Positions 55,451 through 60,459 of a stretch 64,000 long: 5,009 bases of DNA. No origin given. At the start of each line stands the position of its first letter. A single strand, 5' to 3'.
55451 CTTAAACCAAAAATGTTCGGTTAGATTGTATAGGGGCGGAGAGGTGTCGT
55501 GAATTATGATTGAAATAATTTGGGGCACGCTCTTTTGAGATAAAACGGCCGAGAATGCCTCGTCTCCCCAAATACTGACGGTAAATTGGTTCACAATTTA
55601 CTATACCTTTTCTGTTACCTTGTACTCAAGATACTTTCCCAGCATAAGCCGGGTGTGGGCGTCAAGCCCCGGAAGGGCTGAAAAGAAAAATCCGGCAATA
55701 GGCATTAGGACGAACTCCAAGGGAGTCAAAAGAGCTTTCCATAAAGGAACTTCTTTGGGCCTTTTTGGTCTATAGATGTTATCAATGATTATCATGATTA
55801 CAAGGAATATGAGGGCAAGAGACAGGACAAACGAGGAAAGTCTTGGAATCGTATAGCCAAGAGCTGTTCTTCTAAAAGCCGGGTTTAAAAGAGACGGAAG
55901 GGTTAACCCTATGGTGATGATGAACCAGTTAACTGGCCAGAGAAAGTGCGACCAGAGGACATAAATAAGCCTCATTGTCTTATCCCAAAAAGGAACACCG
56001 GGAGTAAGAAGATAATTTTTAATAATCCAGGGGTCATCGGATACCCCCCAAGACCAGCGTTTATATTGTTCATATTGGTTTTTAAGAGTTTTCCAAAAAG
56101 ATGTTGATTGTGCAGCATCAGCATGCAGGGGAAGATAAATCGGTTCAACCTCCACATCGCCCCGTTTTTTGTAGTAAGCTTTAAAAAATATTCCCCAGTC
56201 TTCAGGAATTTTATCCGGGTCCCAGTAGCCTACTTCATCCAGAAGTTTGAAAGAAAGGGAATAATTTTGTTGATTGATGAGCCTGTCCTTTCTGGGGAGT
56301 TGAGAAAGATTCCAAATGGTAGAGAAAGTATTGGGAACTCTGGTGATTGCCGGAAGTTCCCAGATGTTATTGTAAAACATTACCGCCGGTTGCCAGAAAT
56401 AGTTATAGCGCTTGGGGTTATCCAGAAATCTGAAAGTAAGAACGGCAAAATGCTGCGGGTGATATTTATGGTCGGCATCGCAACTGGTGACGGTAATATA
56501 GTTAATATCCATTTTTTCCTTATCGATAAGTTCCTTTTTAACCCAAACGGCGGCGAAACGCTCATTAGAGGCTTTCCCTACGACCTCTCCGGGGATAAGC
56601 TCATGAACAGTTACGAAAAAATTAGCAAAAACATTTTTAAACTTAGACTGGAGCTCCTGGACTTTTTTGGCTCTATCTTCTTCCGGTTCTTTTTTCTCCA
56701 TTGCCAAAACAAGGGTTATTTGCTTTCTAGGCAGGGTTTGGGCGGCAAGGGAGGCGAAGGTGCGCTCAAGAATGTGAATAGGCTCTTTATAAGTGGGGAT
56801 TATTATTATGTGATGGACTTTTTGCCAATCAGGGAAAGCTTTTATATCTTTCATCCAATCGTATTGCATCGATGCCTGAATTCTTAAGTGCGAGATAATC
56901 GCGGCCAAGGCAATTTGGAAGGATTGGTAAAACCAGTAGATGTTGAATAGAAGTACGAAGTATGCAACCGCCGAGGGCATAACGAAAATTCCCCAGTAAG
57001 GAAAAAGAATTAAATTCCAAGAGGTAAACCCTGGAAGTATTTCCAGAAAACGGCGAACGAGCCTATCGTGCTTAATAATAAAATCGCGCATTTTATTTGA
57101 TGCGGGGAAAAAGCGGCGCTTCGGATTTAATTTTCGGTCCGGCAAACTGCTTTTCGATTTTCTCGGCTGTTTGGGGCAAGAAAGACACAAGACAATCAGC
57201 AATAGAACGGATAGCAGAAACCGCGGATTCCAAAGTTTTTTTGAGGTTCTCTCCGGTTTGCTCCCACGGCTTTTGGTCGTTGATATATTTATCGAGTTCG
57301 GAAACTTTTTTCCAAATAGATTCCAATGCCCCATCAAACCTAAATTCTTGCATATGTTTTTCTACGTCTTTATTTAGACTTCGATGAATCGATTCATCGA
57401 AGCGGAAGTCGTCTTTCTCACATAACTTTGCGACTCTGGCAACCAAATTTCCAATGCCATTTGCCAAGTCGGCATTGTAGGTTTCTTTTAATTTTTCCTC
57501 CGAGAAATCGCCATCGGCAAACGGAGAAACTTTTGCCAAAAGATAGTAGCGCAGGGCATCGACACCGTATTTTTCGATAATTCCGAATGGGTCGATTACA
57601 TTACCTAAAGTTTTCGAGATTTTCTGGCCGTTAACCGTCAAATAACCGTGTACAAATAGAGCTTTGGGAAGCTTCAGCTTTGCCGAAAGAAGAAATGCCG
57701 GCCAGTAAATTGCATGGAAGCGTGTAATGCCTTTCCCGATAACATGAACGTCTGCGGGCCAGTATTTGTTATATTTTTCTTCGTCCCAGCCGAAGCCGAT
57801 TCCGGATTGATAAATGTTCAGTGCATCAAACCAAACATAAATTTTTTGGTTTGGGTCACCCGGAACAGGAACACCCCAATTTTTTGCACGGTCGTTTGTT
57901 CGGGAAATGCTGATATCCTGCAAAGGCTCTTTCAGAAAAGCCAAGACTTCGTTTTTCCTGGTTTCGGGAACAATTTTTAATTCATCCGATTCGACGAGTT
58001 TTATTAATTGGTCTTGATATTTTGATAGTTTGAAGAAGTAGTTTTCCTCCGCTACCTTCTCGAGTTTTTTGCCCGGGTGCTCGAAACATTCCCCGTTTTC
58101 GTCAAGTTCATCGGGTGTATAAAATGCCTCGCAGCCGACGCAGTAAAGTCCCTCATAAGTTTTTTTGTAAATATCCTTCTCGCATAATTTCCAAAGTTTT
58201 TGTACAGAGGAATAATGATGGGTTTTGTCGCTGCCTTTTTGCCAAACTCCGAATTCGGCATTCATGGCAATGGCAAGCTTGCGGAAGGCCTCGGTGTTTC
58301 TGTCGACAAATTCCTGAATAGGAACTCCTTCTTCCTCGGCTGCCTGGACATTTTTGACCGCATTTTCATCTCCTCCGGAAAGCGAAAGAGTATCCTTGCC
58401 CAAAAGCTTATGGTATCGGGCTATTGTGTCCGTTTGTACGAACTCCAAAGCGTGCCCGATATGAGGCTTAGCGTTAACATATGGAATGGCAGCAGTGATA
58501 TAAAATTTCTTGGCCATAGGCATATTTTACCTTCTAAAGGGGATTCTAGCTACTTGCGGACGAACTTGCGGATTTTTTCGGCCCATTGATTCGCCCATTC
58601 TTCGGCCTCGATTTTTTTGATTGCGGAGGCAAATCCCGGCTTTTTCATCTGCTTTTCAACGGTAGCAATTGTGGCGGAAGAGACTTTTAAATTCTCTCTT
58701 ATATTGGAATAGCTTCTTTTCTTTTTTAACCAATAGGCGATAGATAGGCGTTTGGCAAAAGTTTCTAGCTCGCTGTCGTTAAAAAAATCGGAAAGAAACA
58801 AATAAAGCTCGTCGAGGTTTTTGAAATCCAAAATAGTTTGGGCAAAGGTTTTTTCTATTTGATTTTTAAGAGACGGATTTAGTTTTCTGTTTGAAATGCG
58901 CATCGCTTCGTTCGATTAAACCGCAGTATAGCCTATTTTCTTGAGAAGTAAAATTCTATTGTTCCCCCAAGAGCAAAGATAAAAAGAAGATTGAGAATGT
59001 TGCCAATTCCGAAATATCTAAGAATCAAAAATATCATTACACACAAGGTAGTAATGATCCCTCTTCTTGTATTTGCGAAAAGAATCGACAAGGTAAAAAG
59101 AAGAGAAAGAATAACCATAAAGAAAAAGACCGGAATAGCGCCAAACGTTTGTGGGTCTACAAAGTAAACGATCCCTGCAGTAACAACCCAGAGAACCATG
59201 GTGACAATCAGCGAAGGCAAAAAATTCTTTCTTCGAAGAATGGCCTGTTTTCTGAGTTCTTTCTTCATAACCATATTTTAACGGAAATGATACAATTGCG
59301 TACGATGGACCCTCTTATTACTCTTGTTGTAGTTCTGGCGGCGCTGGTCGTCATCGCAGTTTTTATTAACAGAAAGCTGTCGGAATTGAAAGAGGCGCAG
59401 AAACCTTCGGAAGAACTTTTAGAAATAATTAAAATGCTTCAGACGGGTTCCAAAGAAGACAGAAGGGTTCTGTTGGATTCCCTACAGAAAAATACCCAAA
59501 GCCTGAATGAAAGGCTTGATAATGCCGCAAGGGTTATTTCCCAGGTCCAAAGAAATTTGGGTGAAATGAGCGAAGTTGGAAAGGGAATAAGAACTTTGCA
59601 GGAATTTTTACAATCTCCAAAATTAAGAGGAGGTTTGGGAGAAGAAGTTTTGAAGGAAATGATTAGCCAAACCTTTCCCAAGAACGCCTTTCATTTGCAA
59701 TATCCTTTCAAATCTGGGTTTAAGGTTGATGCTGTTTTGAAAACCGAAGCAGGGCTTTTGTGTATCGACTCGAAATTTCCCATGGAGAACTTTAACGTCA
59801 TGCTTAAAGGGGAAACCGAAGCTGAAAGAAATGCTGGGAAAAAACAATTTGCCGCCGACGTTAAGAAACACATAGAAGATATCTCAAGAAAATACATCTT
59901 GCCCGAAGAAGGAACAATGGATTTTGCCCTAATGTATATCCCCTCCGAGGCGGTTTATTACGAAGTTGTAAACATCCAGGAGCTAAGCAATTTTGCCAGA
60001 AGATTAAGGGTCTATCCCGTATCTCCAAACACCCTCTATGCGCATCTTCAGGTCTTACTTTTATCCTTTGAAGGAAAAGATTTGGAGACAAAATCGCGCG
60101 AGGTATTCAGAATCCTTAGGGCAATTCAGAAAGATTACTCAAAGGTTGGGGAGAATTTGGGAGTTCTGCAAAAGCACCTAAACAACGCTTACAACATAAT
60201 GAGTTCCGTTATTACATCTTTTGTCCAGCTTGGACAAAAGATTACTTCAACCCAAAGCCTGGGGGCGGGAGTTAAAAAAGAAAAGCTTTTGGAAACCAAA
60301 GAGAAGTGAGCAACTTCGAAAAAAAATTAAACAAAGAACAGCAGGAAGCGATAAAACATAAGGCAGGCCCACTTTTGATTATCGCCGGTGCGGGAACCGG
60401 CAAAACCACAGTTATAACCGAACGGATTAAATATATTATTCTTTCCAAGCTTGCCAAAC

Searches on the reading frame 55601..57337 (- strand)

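Call 63: search_protein_families(library=pfam, proteins=[window:55601-57337:-], max_evalue=0.001)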
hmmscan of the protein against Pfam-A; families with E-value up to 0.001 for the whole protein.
window:55601-57337:- (578 aa): 1 family
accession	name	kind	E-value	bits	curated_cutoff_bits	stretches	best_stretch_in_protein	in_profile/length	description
PF00535.33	Glycos_transf_2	-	0.00035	21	23.3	0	178-210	2-33/168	Glycosyl transferase family 2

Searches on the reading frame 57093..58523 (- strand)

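Call 63: search_protein_families(library=pfam, proteins=[window:57093-58523:-], max_evalue=0.001)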
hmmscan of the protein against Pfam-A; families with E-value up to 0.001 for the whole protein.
window:57093-58523:- (476 aa): 4 families
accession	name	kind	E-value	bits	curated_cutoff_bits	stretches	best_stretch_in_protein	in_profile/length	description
PF09334.17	tRNA-synt_1g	-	1.6e-93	314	20.1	1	8-364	2-390/391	tRNA synthetases class I (M)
PF00133.28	tRNA-synt_1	-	6.4e-29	101.4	22.7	2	230-331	301-404/414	tRNA synthetases class I (I, L, M and V)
PF01406.26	tRNA-synt_1e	-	7.9e-11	42.3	27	1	290-348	242-299/301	tRNA synthetases class I (C) catalytic domain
PF08264.19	Anticodon_1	-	1.5e-05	25.3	25.1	1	382-462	10-95/148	Anticodon-binding domain of tRNA ligase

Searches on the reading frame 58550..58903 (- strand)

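Call 63: search_protein_families(library=pfam, proteins=[window:58550-58903:-], max_evalue=0.001)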
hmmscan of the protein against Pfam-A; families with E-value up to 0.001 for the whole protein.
window:58550-58903:- (117 aa): 1 family
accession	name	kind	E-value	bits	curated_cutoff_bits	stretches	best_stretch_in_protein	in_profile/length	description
PF01371.25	Trp_repressor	-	3.6e-13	49.8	27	1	19-96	5-85/88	Trp repressor protein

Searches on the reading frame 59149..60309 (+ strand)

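Call 63: search_protein_families(library=pfam, proteins=[window:59149-60309:+], max_evalue=0.001)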
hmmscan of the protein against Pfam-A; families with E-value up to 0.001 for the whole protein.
window:59149-60309:+ (386 aa): 1 family
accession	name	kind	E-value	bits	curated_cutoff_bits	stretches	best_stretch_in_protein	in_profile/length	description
PF02646.22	RmuC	-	1.8e-47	162.3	26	1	110-374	12-287/291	RmuC family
